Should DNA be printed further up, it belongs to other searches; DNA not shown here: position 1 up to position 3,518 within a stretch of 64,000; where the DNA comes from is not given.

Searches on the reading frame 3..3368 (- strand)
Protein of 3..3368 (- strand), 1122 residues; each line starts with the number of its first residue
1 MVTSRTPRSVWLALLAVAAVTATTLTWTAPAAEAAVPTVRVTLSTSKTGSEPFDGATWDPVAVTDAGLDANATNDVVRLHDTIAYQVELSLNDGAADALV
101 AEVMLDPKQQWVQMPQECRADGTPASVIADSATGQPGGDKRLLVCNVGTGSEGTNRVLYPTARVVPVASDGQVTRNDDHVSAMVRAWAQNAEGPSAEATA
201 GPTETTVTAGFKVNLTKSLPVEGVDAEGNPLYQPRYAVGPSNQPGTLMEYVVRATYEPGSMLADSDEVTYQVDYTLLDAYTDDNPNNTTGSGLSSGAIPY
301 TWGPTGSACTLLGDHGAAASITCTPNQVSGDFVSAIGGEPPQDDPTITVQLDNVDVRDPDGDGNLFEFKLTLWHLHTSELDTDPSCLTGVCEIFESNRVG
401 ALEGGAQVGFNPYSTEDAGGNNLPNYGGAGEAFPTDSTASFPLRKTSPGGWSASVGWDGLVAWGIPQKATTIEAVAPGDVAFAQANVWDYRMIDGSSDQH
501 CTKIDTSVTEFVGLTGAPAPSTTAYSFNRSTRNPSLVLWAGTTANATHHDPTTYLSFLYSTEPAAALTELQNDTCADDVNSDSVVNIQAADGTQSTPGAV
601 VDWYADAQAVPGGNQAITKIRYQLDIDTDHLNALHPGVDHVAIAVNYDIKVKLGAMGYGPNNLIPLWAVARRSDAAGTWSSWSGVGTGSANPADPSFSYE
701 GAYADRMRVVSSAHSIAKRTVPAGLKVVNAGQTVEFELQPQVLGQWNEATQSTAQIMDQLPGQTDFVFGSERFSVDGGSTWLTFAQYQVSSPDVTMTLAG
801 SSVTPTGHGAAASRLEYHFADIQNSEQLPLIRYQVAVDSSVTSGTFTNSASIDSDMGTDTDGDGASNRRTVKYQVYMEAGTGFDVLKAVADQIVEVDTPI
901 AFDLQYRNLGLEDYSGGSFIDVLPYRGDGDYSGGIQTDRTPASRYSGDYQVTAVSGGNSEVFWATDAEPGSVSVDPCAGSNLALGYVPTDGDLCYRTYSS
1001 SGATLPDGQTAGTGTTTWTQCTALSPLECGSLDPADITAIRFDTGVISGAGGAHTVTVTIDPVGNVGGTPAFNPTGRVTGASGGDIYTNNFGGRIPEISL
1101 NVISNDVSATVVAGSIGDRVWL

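Call 65: search_protein_families(library=pfam, proteins=[window:3-3368:-], max_evalue=0.05)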
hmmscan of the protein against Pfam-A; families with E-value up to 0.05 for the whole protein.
window:3-3368:- (1122 aa): 1 family
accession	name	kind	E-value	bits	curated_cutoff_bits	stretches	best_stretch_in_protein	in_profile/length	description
PF19565.4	DUF6087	-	0.028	15.1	27.1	0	573-614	32-73/99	Family of unknown function (DUF6087)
